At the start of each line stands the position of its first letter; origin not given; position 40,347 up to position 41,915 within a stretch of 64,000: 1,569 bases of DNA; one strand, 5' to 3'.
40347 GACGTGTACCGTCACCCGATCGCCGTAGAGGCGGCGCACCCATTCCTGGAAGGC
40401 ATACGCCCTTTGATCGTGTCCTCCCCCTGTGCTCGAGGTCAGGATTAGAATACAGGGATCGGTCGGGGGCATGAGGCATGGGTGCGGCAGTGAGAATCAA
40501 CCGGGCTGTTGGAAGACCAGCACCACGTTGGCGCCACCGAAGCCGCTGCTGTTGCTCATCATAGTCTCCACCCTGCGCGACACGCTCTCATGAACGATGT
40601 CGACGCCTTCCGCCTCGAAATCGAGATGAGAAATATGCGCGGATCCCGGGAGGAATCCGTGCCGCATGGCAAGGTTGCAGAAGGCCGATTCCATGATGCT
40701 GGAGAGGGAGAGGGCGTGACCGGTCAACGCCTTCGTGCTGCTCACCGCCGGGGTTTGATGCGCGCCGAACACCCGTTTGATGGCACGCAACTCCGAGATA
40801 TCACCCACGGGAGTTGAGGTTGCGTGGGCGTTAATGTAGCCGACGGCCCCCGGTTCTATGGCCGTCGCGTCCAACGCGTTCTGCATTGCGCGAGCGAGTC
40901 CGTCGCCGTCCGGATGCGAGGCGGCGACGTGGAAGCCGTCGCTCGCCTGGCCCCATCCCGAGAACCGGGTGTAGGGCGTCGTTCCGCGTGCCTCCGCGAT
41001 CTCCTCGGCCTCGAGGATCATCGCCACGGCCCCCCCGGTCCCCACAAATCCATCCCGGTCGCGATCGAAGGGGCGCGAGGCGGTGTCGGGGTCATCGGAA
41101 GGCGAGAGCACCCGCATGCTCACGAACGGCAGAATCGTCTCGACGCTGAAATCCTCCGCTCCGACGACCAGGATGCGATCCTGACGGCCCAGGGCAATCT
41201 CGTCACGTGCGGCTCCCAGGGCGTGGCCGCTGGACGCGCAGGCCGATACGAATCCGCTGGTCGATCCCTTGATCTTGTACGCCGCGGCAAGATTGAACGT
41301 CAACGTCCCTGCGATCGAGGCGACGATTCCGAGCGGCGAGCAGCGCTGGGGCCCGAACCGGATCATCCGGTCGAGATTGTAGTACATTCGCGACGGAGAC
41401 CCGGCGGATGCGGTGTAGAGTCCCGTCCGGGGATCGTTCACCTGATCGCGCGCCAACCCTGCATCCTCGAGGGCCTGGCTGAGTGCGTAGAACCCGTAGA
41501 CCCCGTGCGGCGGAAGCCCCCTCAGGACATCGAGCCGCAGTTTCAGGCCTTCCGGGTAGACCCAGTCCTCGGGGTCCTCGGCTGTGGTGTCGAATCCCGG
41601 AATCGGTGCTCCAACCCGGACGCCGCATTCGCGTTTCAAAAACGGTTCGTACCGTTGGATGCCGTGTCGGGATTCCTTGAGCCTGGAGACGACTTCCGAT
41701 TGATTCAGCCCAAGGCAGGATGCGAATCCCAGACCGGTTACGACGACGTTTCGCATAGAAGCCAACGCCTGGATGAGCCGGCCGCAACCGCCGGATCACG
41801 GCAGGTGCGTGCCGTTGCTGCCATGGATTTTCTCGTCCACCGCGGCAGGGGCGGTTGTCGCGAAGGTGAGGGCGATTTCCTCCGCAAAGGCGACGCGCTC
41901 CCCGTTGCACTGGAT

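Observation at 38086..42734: Compact operon pairing a private fatty-acid elongation module with two lipid glycosyltransferases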

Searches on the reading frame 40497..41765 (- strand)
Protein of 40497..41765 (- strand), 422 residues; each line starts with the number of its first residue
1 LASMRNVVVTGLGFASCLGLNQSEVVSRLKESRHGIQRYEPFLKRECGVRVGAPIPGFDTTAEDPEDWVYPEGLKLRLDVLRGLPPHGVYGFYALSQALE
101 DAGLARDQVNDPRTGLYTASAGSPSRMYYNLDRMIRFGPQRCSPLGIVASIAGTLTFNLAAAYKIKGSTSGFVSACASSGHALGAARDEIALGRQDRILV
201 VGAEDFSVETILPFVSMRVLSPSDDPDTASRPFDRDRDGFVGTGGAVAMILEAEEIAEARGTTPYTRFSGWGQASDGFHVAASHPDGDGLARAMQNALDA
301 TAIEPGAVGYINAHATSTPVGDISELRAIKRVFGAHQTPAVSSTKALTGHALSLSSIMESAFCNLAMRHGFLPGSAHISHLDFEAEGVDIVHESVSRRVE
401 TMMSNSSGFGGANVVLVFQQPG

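Call 3: search_protein_families(library=pfam, proteins=[window:40497-41765:-], max_evalue=0.01)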
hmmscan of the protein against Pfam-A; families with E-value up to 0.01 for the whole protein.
window:40497-41765:- (422 aa): 4 families
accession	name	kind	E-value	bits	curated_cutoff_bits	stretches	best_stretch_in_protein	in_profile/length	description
PF02801.28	Ketoacyl-synt_C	-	1.8e-29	102.6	20.8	1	267-378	3-118/119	Beta-ketoacyl synthase, C-terminal domain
PF00109.32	ketoacyl-synt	-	2.6e-26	93.2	20.8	1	4-255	1-250/252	Beta-ketoacyl synthase, N-terminal domain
PF08545.16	ACP_syn_III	-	0.00046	20.5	24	1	174-207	5-38/80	3-Oxoacyl-[acyl-carrier-protein (ACP)] synthase III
PF00108.29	Thiolase_N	-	0.0016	18.3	26.4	0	174-211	83-120/260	Thiolase, N-terminal domain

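Call 4: search_protein_families(library=ncbifam, proteins=[window:40497-41765:-], max_evalue=0.01)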
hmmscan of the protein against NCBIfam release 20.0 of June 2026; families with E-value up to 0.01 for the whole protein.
window:40497-41765:- (422 aa): 24 families
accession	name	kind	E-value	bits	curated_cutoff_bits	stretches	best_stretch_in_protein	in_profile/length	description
TIGR03150.1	fabF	equivalog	5.3e-96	321.8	493.75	1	5-419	1-407/407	beta-ketoacyl-ACP synthase II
NF005935.0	PRK07967.1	equivalog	8.2e-95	318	630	1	4-420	1-403/406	beta-ketoacyl-ACP synthase I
NF005589.0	PRK07314.1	subfamily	5.2e-94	315.3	387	1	3-420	2-411/413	beta-ketoacyl-ACP synthase II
NF004970.0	PRK06333.1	subfamily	4.5e-83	279.5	525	1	3-419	2-420/424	beta-ketoacyl-ACP synthase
NF006274.0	PRK08439.1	equivalog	2.9e-74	250.3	621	1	4-420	1-405/406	beta-ketoacyl-ACP synthase II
NF006587.0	PRK09116.1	equivalog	3.7e-61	207.1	470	1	4-419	1-405/408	beta-ketoacyl-ACP synthase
NF005916.1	PRK07910.1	equivalog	2.6e-60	204.5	560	1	120-419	115-416/418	KasA/KasB family beta-ketoacyl-ACP synthase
NF006618.0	PRK09185.1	subfamily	4e-60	203.9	407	1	158-420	143-392/394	beta-ketoacyl-ACP synthase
NF006434.0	PRK08722.1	equivalog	5.3e-59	200.1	759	1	3-420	2-413/414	beta-ketoacyl-ACP synthase II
NF005076.0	PRK06501.1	equivalog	3.9e-53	180.9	629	1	150-419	149-421/425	beta-ketoacyl-ACP synthase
NF005490.0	PRK07103.1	equivalog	9.4e-53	179.7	445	1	3-419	2-411/414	polyketide beta-ketoacyl:acyl carrier protein synthase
NF004618.0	PRK05952.1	equivalog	3.7e-48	164.4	455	2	160-420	131-382/384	beta-ketoacyl-ACP synthase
NF058662.1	cispenta_AmcF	equivalog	3.8e-40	138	325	1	171-419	124-368/369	cispentacin biosynthesis acyltransferase subunit AmcF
NF041183.1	Pks2_ls1_myc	equivalog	1.5e-22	78.4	2400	1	97-383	100-377/2086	sulfolipid-1 biosynthesis phthioceranic/hydroxyphthioceranic acid synthase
NF053555.1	prodigi_MBC_PigJ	equivalog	1.7e-18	66.3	900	1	159-390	496-723/759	prodigiosin MBC biosynthesis protein PigJ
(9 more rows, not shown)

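Call 21: search_solved_structures(query=window:40497-41765:-, max_evalue=1e-30, show_alignments=1)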
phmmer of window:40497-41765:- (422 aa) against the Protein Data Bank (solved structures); distinct sequences matched with E-value up to 1e-30: 70 (the best 60 are shown).
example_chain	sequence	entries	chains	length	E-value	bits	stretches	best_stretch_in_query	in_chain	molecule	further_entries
3oyt_A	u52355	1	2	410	4.4e-77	262.9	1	3-419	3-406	3-oxoacyl-[acyl-carrier-protein] synthase I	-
3u0f_A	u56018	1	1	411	3.3e-75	256.7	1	2-420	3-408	Beta-ketoacyl synthase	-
3lrf_A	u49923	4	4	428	3.8e-75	256.5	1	2-420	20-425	Beta-ketoacyl synthase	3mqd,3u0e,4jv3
4xox_A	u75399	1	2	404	2e-74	254.2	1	4-419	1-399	3-oxoacyl-ACP synthase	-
7pps_A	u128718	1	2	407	1.2e-73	251.5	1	4-419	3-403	3-oxoacyl-[acyl-carrier-protein] synthase 1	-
1dd8_A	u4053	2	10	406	2e-72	247.6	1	4-419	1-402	BETA-KETOACYL [ACYL CARRIER PROTEIN] SYNTHASE I | KETOACYL SYNTHASE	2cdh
2byw_A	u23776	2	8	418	3.4e-72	246.8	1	3-419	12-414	3-OXOACYL-[ACYL-CARRIER-PROTEIN] SYNTHASE I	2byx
5kof_B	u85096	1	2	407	3.5e-72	246.8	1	4-419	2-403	3-oxoacyl-[acyl-carrier-protein] synthase 1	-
7sqi_A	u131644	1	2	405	6.1e-72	246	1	4-419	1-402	Beta-ketoacyl-ACP synthase I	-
1fj4_A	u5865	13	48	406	6.1e-72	246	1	4-419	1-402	BETA-KETOACYL-[ACYL CARRIER PROTEIN] SYNTHASE I | BETA-KETOACYL ACYL CARRIER PROTEIN SYNTHASE I | 3-oxoacyl-[acyl-carrier-protein] synthase I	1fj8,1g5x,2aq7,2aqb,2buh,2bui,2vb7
7sz9_A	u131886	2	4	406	1.2e-71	245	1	5-419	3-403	3-oxoacyl-[acyl-carrier-protein] synthase 1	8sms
1ek4_A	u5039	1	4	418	1.2e-71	244.9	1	3-419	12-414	BETA-KETOACYL [ACYL CARRIER PROTEIN] SYNTHASE I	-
2byz_A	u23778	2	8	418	1.5e-71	244.6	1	3-419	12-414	3-OXOACYL-[ACYL-CARRIER-PROTEIN] SYNTHASE I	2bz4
2byy_A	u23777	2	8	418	1.6e-71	244.6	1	3-419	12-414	3-OXOACYL-[ACYL-CARRIER-PROTEIN] SYNTHASE I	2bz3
1h4f_A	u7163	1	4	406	1.8e-71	244.4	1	4-419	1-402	3-OXOACYL-[ACYL-CARRIER-PROTEIN] SYNTHASE I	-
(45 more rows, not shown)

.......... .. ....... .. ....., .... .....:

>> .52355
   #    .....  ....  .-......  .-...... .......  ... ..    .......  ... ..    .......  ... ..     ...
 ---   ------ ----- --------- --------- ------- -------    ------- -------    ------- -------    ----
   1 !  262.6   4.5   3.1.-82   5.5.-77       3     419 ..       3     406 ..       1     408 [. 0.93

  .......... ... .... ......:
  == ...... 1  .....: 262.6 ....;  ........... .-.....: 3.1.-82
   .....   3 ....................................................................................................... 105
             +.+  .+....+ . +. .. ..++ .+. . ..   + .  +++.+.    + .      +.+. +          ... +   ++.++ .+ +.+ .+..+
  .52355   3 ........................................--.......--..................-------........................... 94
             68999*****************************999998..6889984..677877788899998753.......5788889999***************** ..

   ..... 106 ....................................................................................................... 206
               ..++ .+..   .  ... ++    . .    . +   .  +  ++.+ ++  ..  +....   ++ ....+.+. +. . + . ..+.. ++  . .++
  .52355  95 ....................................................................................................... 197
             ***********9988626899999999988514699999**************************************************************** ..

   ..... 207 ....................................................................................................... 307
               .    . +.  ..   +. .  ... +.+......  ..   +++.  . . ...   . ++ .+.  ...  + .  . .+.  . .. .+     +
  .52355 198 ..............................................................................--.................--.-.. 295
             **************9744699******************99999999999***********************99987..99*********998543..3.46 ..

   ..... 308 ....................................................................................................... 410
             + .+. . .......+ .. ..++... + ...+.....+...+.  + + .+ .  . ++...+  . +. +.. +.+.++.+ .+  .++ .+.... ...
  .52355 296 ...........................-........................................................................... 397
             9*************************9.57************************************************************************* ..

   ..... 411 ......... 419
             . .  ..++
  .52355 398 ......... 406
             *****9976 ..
